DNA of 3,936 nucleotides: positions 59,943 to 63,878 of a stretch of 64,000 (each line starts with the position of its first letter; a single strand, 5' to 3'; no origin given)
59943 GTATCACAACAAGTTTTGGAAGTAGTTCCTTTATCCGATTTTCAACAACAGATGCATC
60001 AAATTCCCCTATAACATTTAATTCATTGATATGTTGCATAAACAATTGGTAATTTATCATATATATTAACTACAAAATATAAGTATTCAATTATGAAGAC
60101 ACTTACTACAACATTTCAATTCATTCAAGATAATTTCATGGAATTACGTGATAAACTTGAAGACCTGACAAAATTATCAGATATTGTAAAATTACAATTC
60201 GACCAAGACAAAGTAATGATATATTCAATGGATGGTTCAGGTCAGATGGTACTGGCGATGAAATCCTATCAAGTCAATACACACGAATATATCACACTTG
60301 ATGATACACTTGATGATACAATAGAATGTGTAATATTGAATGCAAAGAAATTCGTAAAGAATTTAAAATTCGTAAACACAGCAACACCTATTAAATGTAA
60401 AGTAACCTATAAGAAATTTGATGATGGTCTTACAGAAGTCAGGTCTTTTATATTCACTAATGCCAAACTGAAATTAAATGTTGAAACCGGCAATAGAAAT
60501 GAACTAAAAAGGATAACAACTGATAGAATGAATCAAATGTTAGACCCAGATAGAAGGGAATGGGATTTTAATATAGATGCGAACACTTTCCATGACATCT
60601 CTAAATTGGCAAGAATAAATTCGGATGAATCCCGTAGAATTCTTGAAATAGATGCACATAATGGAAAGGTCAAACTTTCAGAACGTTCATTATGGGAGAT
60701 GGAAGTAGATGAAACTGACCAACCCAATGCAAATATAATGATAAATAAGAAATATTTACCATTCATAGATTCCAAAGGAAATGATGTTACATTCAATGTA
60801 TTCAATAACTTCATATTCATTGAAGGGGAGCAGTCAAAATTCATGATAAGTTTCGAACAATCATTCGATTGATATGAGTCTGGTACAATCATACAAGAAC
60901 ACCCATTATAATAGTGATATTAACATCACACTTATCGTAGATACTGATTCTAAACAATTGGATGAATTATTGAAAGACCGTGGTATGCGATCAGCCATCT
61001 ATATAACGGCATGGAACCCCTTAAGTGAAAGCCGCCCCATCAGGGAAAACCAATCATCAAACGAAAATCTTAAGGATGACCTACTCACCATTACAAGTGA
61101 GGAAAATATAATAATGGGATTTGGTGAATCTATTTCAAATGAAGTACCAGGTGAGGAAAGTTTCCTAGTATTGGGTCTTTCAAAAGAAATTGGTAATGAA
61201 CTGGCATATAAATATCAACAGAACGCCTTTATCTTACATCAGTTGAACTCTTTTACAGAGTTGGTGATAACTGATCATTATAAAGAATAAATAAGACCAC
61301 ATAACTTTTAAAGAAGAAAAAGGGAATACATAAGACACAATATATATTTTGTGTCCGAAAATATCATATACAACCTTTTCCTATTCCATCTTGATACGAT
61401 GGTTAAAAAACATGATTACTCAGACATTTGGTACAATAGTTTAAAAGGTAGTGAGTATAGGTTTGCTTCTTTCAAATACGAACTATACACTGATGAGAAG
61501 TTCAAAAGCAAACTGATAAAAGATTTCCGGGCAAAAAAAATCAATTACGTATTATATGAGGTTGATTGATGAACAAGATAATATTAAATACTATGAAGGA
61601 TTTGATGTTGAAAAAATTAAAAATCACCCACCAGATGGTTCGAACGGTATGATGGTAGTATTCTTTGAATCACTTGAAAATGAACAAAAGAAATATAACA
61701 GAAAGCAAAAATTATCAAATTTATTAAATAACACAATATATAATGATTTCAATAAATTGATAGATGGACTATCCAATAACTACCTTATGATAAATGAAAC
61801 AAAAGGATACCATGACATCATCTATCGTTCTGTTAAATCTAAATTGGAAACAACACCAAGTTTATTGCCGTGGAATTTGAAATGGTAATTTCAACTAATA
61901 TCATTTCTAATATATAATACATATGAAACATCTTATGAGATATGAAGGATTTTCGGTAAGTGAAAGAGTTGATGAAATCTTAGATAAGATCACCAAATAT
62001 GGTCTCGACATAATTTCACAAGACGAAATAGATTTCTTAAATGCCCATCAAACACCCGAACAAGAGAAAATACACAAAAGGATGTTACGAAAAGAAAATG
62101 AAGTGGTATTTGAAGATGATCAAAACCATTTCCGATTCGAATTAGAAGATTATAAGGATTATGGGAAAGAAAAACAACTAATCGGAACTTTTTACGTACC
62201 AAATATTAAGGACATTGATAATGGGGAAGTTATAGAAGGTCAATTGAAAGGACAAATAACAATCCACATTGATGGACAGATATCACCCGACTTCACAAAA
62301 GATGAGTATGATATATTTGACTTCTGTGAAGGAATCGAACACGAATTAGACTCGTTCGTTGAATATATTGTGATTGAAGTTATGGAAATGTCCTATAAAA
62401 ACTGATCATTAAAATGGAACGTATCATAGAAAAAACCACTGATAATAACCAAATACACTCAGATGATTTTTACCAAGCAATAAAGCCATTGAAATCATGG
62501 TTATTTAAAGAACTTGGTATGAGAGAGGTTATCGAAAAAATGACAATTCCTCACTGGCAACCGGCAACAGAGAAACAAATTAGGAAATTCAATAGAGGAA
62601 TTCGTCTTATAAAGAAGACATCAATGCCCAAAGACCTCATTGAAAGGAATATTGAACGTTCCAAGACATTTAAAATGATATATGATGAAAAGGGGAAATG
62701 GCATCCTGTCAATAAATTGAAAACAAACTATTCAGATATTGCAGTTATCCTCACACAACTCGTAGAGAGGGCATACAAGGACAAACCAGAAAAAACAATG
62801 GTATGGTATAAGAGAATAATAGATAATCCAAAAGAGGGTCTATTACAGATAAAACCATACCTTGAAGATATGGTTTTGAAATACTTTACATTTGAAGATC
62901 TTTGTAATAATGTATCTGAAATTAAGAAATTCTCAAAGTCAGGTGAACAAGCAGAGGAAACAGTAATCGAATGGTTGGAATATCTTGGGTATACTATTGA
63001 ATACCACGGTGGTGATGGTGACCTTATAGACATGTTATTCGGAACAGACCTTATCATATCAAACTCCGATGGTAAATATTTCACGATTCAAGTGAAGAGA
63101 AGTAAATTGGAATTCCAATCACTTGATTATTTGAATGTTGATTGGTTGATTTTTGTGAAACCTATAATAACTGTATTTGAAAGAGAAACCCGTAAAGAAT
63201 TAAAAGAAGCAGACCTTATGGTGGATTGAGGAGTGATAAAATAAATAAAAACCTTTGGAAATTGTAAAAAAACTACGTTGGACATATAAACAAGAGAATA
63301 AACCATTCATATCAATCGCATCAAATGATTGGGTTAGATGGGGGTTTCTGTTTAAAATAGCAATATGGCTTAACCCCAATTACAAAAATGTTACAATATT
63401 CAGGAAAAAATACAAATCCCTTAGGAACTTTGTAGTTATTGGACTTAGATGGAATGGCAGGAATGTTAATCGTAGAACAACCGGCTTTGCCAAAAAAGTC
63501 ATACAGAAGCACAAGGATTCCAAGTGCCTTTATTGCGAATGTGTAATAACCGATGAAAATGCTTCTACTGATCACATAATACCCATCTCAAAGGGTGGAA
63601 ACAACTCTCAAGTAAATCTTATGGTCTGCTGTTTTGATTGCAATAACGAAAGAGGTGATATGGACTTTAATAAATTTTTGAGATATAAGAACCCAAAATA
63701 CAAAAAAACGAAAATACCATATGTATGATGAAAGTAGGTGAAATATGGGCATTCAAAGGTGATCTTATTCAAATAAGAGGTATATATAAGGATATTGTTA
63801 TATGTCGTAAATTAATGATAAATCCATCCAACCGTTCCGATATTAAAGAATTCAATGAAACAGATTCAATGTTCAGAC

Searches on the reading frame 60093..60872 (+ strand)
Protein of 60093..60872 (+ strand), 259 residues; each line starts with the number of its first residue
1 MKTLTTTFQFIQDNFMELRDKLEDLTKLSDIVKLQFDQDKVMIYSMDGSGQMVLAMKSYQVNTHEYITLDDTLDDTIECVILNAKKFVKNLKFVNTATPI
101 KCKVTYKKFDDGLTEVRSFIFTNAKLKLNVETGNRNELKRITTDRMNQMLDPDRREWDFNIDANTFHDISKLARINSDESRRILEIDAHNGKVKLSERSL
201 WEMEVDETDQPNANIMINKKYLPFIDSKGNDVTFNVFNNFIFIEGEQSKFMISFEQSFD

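Call 10: search_protein_families(library=phrogs, proteins=[window:60093-60872:+])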
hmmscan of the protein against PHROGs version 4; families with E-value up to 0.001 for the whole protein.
window:60093-60872:+ (259 aa): 0 families

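Call 13: search_protein_families(library=pfam, max_evalue=0.1, proteins=[window:60093-60872:+])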
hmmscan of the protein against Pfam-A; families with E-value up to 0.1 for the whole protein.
window:60093-60872:+ (259 aa): 2 families
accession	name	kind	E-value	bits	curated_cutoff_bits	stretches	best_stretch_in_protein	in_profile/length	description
PF03413.25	PepSY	-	0.0054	17.4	24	0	145-165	39-53/60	Peptidase propeptide and YPEB domain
PF04005.17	Hus1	-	0.013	15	27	1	15-112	10-103/288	Hus1-like protein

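Call 93: find_homologous_proteins(query=window:60093-60869:+, max_evalue=0.001)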
Query window:60093-60869:+ (259 aa): 67 proteins with E <= 0.001 among 260 candidates.
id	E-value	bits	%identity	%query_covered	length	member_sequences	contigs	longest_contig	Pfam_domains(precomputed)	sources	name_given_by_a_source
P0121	3.5e-155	533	100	94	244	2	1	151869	-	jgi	-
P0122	1.9e-95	337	61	98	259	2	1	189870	-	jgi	jgi:hypothetical protein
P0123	6.8e-95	335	59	100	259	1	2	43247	-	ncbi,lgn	-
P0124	1.3e-94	334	61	100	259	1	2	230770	-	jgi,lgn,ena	jgi:hypothetical protein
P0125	1.5e-92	328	59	100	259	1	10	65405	-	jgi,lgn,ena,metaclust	metaclust:\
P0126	3.0e-67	245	49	100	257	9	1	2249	-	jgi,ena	-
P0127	2.0e-61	226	45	98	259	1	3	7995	-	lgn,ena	-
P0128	2.5e-58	216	44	98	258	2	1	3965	-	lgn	-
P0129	4.9e-57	211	43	97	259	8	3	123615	-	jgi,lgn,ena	jgi:hypothetical protein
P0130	1.8e-56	210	44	95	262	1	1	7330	-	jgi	jgi:hypothetical protein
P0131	1.9e-56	210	42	95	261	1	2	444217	-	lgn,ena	-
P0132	5.1e-56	208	44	95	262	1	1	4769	-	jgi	-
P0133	7.9e-54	201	43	95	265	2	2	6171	-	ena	-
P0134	1.5e-53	200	42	95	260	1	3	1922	-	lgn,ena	-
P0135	3.0e-51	193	43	97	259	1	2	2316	-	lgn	-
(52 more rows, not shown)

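Call 99: predict_structure(alignment_id=A3)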
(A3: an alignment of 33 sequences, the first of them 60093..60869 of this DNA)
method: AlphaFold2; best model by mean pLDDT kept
length: 259 residues; sequences in the alignment: 33
mean_pLDDT: 91.2   pTM: 0.88
mean pLDDT of the five models: 91.2, 91.0, 90.0, 89.4, 89.2
residues with pLDDT >= 90: 187; 70-90: 64; 50-70: 8; < 50: 0
segments of 3 or more residues with pLDDT < 50: none
pLDDT, mean of each block of 10 residues (from residue 1): 92 95 96 95 90 91 93 91 97 95 95 93 95 88 86 93 93 76 91 90 91 90 87 95 92 81
secondary structure, 60 per line:
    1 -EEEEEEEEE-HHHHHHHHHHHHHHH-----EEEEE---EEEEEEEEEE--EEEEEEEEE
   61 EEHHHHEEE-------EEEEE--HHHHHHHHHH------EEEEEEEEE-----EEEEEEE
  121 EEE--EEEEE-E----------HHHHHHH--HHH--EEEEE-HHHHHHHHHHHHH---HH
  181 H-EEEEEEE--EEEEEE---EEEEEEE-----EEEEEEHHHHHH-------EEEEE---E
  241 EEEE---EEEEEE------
elements in order: E2-10 H12-26 E32-36 E40-49 E52-62 H63-66 E67-69 E77-81 H84-93 E100-108 E114-123 E126-130 H143-149 E157-161 H163-175 E183-189 E192-197 E201-207 E213-218 H219-224 E232-236 E240-244 E248-253

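Call 101: fold_search(model_id=the predicted structure, library=pdb)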
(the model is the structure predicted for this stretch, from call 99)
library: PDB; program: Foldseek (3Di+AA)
matches with E <= 10: 1624; with E <= 0.001: 506
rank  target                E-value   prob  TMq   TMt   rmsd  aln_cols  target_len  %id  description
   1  2awa_D                1.1e-11  1.00  0.63  0.46   5.1       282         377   11  Crystal structure of DNA polymerase III, beta chain (EC 2.7.7.7) (np_344555.1) from STREPTOCOCCUS PNEUMONIAE TIGR4 at  (released 2005-09-20)
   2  2awa_A                3.1e-11  1.00  0.63  0.45   5.1       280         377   10  Crystal structure of DNA polymerase III, beta chain (EC 2.7.7.7) (np_344555.1) from STREPTOCOCCUS PNEUMONIAE TIGR4 at  (released 2005-09-20)
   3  9n3l                  3.3e-11  1.00  0.59  0.61   6.6       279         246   14  Co-crystal structure of PCNA bound to HSP90alpha inhibitor, SNX2112 (released 2026-02-25)
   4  6hvo_B                3.5e-11  1.00  0.58  0.59   6.6       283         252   13  Crystal structure of human PCNA in complex with three peptides of p12 subunit of human polymerase delta (released 2019-01-23)
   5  5agu_B                4.8e-11  1.00  0.61  0.44   5.3       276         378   11  The sliding clamp of Mycobacterium tuberculosis in complex with a natural product. (released 2015-06-03)
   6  6fvn_C                5.3e-11  1.00  0.62  0.45   5.2       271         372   12  DNA polymerase sliding clamp from Mycobacterium tuberculosis with bound P7 peptide (released 2019-04-10)
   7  6e8d_B                5.6e-11  1.00  0.63  0.39   5.1       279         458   12  Crystal structure of the Bacillus subtilis sliding clamp-MutL complex. (released 2019-05-01)
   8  4tr7_A                5.9e-11  1.00  0.62  0.45   5.2       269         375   12  Crystal structure of DNA polymerase sliding clamp from Mycobaterium tuberculosis (released 2014-09-10)
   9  5yco_A                6.9e-11  1.00  0.60  0.61   6.1       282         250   13  Complex structure of PCNA with UHRF2 (released 2017-11-15)
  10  4tr6_A                7.3e-11  1.00  0.67  0.48   4.3       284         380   12  Crystal structure of DNA polymerase sliding clamp from Bacillus subtilis (released 2014-09-10)
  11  5iy4_A                7.7e-11  1.00  0.60  0.62   6.0       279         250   13  Crystal structure of human PCNA in complex with the PIP box of DVC1 (released 2016-06-08)
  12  5a6d_A                7.7e-11  1.00  0.57  0.60   6.5       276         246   14  Proliferating Cell Nuclear Antigen, PCNA, from Thermococcus gammatolerans (released 2016-07-06)
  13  6fvn_A                8.2e-11  1.00  0.60  0.43   5.3       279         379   12  DNA polymerase sliding clamp from Mycobacterium tuberculosis with bound P7 peptide (released 2019-04-10)
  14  4mjq_A                8.6e-11  1.00  0.63  0.47   4.9       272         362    8  E. coli sliding clamp in complex with Bromfenac (released 2013-09-18)
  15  3t0p_A                9.6e-11  1.00  0.65  0.47   5.2       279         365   12  Crystal structure of a Putative DNA polymerase III beta subunit (EUBREC_0002; ERE_29750) from Eubacterium rectale ATCC (released 2011-08-10)
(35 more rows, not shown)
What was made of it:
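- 60093..60872 (+): two-domain DNA sliding clamp (gp45/PCNA-like), 259 aa. Top PDB fold hits are beta-clamps and PCNA, E about 1e-11 (calls 99, 101).
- On T4-type (gp55-dependent) late promoter: ORF 60093-60872 folds as a two-domain sliding clamp (calls 99, 101).
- The clamp fold is shown in calls 99 and 101.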

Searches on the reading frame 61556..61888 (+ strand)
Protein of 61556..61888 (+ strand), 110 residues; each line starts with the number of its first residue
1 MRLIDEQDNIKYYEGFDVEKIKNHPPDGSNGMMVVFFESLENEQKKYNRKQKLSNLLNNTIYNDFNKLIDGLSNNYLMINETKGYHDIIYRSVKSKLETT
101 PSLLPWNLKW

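Call 17: search_protein_families(library=phrogs, max_evalue=0.1, proteins=[window:61556-61888:+])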
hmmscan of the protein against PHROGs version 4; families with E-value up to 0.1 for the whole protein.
window:61556-61888:+ (110 aa): 2 families
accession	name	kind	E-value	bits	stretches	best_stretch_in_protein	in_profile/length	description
phrog_4412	-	DNA, RNA and nucleotide metabolism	0.0055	16.1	1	4-99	66-151/743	exonuclease V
phrog_5620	-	unknown function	0.037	15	0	2-29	30-53/60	-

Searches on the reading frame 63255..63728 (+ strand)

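Call 14: search_protein_families(library=phrogs, max_evalue=0.01, proteins=[window:63255-63728:+])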
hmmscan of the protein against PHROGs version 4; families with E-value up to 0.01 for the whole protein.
window:63255-63728:+ (157 aa): 27 families (the best 25 are shown)
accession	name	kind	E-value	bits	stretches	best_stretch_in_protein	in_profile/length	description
phrog_2118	-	DNA, RNA and nucleotide metabolism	1.1e-13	52.4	1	72-144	161-232/301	HNH endonuclease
phrog_5718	-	DNA, RNA and nucleotide metabolism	1.2e-13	51.9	1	65-140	105-180/394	HNH endonuclease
phrog_8660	-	DNA, RNA and nucleotide metabolism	8.5e-13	49.8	1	72-137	108-180/196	HNH endonuclease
phrog_6050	-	DNA, RNA and nucleotide metabolism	1.1e-12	48.5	1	82-138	305-362/402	HNH endonuclease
phrog_1035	-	DNA, RNA and nucleotide metabolism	1.3e-12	49.2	1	80-151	148-228/271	endonuclease VII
phrog_2214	-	DNA, RNA and nucleotide metabolism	1.7e-12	48.2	1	79-149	184-252/429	HNH endonuclease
phrog_16726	-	DNA, RNA and nucleotide metabolism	5.9e-11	43.6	1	73-139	80-146/308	HNH endonuclease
phrog_338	-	DNA, RNA and nucleotide metabolism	1.2e-09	39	1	73-147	192-268/340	HNH endonuclease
phrog_589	-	DNA, RNA and nucleotide metabolism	1.5e-09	38.9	1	73-133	76-138/179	HNH endonuclease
phrog_7785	-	DNA, RNA and nucleotide metabolism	1.8e-09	38.7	1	71-139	50-117/147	HNH endonuclease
phrog_16986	-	unknown function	2.5e-08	34.8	1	83-135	15-67/248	-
phrog_1271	-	DNA, RNA and nucleotide metabolism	1.1e-07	32.6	1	65-136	247-318/361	HNH endonuclease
phrog_144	-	DNA, RNA and nucleotide metabolism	5.4e-07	30.4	1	81-141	77-140/175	HNH endonuclease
phrog_9645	-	DNA, RNA and nucleotide metabolism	5.7e-07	30.4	1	85-139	18-75/168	HNH endonuclease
phrog_960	-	DNA, RNA and nucleotide metabolism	6.6e-07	28.7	1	86-146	225-287/991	HNH endonuclease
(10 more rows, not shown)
